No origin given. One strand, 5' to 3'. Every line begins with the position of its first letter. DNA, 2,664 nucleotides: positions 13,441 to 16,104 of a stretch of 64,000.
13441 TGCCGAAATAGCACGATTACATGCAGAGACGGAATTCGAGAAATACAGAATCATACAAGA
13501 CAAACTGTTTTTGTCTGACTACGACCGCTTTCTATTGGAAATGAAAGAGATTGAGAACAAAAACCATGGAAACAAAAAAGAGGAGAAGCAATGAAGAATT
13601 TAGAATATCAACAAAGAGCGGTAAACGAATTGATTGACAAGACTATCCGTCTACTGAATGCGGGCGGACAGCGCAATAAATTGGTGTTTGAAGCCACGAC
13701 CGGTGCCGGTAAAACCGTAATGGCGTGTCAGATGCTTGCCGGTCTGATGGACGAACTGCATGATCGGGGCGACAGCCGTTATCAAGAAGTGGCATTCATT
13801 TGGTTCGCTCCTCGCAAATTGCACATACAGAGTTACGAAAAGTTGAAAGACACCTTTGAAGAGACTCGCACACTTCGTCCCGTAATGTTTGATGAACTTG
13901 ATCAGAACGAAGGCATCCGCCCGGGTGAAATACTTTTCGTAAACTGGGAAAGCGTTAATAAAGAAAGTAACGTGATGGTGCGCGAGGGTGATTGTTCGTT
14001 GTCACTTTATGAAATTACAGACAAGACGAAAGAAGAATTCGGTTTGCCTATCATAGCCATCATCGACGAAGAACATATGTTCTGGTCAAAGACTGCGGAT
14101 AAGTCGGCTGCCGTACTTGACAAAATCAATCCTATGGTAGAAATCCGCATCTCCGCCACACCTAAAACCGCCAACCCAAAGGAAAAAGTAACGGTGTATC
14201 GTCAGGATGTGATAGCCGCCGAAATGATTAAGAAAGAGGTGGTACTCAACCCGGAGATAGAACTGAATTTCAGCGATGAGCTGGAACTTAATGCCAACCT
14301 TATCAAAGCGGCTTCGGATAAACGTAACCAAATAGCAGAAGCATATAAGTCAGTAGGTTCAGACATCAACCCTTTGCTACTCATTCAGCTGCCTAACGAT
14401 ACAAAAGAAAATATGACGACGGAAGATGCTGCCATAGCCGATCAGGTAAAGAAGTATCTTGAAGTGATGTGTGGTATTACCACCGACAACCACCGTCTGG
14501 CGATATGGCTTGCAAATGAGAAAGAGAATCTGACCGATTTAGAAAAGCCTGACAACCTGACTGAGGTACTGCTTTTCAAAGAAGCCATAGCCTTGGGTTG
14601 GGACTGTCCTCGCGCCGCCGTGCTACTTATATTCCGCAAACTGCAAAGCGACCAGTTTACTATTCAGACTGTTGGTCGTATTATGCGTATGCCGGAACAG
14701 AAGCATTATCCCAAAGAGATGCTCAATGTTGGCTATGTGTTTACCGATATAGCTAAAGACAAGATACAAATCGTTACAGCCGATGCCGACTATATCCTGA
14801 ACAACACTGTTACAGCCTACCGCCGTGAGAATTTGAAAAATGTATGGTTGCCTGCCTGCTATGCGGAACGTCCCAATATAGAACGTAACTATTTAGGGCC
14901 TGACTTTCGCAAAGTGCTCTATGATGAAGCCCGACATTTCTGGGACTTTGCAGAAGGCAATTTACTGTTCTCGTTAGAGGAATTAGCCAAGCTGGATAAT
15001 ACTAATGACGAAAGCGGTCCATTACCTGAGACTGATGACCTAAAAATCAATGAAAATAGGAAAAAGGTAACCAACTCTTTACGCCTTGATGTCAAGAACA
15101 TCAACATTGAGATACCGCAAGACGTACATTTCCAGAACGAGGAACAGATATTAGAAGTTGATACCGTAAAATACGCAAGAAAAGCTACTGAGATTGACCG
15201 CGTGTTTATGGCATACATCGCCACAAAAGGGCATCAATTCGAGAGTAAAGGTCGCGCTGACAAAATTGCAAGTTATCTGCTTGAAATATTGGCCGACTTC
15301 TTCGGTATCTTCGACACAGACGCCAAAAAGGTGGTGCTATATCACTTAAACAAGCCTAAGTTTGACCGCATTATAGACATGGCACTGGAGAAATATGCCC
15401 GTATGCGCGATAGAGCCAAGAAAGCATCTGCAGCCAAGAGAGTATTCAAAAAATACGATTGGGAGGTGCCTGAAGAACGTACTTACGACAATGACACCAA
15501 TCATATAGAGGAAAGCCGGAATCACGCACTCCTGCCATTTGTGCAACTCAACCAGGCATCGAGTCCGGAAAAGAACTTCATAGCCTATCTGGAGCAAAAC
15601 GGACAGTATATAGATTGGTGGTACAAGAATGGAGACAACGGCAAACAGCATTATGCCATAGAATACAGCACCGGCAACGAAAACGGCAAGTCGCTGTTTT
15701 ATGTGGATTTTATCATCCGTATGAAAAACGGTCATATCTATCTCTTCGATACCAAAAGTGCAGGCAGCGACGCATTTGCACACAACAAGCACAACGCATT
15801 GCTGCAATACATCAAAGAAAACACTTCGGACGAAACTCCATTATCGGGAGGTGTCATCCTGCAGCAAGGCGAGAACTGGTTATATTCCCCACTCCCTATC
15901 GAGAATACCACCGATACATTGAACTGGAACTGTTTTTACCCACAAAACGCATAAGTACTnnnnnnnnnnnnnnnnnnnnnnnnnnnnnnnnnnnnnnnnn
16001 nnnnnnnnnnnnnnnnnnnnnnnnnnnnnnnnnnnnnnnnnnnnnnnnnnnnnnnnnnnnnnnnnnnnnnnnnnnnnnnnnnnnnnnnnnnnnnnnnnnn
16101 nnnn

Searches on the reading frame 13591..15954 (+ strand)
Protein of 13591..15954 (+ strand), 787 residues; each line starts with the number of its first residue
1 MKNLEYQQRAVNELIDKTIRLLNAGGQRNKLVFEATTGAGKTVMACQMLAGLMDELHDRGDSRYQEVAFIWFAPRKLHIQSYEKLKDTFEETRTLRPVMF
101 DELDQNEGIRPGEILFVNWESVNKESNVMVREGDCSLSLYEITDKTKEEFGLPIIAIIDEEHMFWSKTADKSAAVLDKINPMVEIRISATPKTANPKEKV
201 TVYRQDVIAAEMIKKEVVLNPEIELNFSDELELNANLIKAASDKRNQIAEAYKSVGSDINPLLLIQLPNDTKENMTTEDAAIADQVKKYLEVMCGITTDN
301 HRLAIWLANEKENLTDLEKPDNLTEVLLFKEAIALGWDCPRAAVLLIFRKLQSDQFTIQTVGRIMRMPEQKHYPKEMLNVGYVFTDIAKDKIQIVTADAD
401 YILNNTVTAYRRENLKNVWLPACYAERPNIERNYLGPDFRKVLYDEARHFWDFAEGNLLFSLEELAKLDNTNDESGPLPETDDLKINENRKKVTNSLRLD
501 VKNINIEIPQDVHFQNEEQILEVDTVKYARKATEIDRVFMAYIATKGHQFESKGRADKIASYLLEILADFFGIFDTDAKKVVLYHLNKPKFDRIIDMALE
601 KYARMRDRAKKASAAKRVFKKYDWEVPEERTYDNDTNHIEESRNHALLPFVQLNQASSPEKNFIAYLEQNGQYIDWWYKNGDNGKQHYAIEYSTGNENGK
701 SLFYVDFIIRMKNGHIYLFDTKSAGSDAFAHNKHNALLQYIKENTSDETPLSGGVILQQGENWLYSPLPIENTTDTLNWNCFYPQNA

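Call 37: search_protein_families(library=padloc, proteins=[window:13591-15954:+], max_evalue=0.001)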
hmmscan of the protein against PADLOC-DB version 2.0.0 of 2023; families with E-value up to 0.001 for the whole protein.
window:13591-15954:+ (787 aa): 4 families
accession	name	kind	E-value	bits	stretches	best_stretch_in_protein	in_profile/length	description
PDLC03653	REase_III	-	4.3e-16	56.2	1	155-393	262-494/883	Type III restriction enzyme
PDLC03652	REase_III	-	6.5e-12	42.3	1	185-529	203-526/809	Type III restriction enzyme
PDLC03650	REase_III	-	4.7e-08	29.9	1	155-406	227-459/898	Type III restriction enzyme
PDLC03648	REase_III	-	1.6e-06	24.5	0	321-397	308-381/871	Type III restriction enzyme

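Call 38: search_protein_families(library=pfam, proteins=[window:13591-15954:+], max_evalue=0.001)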
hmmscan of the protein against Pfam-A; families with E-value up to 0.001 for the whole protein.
window:13591-15954:+ (787 aa): 2 families
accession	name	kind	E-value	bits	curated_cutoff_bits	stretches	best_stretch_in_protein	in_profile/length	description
PF04851.21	ResIII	-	2.9e-15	57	22.5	1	4-192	5-163/164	Type III restriction enzyme, res subunit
PF00270.35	DEAD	-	6.7e-06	26.4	26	1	27-196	13-164/167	DEAD/DEAH box helicase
